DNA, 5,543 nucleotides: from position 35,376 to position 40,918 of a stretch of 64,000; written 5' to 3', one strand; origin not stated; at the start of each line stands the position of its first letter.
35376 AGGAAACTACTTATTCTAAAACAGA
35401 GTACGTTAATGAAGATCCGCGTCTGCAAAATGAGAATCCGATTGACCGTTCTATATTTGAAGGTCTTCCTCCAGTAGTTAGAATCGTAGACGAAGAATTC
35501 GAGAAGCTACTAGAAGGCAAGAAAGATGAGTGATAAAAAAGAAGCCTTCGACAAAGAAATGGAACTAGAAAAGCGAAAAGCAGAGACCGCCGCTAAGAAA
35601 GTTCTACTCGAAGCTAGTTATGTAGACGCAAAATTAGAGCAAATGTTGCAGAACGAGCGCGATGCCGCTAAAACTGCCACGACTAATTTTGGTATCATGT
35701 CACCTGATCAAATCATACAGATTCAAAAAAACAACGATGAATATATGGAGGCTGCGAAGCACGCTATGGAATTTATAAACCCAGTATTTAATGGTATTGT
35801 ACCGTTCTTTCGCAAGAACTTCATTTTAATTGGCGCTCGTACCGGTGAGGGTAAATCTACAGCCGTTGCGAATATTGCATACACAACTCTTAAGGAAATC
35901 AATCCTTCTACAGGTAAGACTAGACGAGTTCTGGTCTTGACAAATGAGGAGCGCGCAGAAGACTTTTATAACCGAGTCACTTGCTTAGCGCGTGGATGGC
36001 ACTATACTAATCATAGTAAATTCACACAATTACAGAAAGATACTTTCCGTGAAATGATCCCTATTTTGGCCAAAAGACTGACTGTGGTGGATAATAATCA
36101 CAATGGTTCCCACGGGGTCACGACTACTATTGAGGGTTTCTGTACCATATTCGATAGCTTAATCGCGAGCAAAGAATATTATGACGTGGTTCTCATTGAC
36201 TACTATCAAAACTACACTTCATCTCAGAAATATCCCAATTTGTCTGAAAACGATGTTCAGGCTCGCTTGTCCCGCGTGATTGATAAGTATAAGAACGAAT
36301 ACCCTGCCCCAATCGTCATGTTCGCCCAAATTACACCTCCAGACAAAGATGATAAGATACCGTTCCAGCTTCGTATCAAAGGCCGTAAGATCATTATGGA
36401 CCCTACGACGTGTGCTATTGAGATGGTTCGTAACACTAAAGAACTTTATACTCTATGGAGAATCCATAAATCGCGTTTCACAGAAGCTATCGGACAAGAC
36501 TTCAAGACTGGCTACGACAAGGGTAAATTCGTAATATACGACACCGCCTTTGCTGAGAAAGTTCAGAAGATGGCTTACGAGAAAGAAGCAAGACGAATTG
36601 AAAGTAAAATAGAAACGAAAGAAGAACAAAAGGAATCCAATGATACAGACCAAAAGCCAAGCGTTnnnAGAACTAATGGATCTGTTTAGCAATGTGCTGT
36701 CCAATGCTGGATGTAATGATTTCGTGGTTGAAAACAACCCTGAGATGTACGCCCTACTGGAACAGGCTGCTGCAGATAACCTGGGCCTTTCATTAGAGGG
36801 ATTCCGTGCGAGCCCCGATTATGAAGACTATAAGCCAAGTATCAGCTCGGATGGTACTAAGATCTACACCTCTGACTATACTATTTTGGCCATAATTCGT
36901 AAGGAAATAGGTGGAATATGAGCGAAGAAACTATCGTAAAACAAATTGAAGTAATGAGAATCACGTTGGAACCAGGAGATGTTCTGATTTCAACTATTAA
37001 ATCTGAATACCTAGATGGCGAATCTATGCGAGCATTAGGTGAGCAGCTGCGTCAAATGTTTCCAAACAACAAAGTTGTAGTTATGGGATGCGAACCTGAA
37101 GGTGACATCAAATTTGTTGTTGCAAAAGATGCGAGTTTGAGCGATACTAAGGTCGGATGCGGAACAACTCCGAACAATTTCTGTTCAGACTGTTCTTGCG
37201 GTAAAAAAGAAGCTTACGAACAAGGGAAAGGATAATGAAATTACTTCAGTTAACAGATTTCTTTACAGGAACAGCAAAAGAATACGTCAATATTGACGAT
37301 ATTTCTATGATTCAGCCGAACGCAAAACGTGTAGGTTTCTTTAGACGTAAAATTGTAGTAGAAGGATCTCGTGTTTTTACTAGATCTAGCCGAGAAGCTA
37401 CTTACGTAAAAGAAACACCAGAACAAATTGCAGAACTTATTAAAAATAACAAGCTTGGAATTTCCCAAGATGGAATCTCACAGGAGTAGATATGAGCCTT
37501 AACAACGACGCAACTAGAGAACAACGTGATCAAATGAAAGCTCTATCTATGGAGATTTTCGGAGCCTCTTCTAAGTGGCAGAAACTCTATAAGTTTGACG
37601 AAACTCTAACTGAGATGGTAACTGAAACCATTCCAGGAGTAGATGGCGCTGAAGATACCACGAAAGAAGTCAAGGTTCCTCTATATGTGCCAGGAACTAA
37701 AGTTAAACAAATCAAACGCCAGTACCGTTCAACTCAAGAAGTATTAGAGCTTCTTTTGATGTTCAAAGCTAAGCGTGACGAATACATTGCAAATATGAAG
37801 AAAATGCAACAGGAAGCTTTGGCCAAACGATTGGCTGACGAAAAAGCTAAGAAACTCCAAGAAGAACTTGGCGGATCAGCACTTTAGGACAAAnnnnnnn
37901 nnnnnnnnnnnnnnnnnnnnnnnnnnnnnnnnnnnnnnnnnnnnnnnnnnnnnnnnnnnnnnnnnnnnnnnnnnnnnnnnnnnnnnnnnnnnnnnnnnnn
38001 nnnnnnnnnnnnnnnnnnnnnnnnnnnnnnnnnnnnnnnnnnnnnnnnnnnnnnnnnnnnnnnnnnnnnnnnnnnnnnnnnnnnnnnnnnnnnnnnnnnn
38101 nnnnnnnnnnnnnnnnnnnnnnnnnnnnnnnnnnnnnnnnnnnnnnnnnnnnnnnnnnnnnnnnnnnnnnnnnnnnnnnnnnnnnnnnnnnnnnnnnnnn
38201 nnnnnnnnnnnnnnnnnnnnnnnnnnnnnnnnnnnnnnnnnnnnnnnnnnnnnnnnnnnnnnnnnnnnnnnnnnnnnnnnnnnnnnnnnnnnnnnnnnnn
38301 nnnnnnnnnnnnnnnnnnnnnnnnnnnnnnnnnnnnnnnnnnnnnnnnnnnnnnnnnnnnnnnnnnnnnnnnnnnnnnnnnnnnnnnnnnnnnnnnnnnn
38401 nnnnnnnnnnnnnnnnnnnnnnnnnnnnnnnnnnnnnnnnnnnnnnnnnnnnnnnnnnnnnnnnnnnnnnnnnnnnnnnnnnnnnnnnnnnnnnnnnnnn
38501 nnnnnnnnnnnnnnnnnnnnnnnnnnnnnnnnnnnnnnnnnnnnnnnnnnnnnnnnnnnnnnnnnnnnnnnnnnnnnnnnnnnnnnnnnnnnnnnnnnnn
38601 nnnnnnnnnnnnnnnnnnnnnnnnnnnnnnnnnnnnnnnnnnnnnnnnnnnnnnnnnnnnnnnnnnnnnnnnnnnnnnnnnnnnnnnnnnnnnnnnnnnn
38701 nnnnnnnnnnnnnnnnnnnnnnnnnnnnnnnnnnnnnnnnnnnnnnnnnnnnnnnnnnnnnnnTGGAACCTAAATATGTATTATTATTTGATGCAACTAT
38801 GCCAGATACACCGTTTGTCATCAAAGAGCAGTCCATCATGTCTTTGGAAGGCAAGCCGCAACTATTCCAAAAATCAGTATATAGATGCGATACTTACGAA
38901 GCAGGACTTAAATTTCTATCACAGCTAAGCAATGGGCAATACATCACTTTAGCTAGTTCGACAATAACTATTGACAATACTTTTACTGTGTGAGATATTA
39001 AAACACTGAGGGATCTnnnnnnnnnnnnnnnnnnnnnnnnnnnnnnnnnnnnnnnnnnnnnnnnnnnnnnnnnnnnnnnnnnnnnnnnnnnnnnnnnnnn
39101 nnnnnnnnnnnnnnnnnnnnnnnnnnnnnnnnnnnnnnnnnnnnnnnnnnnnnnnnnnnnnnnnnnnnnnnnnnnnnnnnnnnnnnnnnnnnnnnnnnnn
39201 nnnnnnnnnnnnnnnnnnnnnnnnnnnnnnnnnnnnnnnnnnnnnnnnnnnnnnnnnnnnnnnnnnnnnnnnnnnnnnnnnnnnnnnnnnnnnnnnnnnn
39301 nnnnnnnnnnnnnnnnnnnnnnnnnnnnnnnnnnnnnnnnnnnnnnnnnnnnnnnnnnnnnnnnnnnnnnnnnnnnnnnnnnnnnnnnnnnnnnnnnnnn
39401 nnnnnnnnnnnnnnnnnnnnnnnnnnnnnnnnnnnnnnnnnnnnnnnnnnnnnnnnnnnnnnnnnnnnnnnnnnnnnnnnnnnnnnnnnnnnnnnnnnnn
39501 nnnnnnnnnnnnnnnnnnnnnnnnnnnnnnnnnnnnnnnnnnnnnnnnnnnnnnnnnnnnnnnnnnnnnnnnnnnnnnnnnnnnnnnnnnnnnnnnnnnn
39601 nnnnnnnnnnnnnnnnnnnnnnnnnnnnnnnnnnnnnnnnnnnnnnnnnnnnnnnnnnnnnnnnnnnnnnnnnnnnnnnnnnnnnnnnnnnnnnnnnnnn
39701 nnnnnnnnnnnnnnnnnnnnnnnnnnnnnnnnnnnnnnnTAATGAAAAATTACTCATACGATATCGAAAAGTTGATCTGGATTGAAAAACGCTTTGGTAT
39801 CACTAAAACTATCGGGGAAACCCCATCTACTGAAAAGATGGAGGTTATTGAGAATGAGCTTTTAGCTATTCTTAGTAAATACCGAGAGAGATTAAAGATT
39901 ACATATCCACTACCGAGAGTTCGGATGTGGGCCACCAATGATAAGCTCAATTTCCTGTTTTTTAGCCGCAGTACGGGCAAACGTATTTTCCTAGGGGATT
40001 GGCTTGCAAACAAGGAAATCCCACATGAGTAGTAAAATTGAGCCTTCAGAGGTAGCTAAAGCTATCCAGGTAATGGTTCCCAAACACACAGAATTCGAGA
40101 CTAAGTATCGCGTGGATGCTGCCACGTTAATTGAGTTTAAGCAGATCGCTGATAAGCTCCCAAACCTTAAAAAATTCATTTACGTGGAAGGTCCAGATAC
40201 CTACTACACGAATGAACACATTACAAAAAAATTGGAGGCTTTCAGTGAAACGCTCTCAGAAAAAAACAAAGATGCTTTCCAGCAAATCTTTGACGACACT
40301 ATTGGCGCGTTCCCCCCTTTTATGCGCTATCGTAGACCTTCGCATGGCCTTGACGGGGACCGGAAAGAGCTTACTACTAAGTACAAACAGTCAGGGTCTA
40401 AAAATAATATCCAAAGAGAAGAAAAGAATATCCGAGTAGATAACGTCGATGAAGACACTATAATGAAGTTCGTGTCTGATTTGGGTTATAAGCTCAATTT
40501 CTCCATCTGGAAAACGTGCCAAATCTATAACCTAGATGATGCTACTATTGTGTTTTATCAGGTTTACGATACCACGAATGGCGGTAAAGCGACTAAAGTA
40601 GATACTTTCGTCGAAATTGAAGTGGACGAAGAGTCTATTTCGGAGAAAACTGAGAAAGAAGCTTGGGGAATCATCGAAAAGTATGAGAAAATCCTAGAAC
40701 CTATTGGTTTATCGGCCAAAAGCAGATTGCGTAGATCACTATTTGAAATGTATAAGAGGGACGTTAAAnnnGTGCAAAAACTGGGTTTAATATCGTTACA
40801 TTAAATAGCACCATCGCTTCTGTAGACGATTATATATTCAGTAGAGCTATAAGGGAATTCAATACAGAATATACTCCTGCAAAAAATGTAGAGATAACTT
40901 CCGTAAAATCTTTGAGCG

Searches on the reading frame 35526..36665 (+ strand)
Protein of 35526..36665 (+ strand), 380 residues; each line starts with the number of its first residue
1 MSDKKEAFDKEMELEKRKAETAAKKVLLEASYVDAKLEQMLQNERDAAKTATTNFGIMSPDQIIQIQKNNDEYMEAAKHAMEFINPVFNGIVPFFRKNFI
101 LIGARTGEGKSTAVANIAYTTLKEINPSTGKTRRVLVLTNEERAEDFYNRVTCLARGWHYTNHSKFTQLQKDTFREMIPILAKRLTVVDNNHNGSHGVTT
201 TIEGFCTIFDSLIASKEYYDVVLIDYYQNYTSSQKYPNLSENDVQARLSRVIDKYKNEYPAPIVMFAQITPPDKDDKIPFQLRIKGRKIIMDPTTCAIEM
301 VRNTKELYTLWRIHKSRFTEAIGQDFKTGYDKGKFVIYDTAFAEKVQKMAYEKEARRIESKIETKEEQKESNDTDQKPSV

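Call 28: search_protein_families(library=pfam, proteins=[window:35526-36665:+], max_evalue=0.01)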
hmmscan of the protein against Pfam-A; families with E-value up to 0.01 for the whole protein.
window:35526-36665:+ (380 aa): 4 families
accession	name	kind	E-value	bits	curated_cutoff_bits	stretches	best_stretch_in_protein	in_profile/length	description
PF03796.21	DnaB_C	-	2.2e-08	34.2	27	1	95-270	17-179/255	DnaB-like helicase C terminal domain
PF13481.12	AAA_25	-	0.00013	22.1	27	1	96-242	32-167/195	AAA domain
PF09404.15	C12orf66_like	-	0.0034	16.5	22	1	143-264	57-175/439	KICSTOR complex C12orf66 like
PF00910.28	RNA_helicase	-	0.0085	17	21.5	0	101-149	3-48/105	RNA helicase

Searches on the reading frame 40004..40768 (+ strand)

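Call 28: search_protein_families(library=pfam, proteins=[window:40004-40768:+], max_evalue=0.01)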
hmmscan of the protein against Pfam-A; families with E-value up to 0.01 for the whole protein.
window:40004-40768:+ (255 aa): 2 families
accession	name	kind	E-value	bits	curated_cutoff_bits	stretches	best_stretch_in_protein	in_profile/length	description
PF09637.15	Med18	-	7.9e-05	23.1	21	1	141-208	129-182/243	Med18 protein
PF04691.17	ApoC-I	-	0.0046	17.2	28.3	0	71-96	9-34/61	Apolipoprotein C-I (ApoC-1)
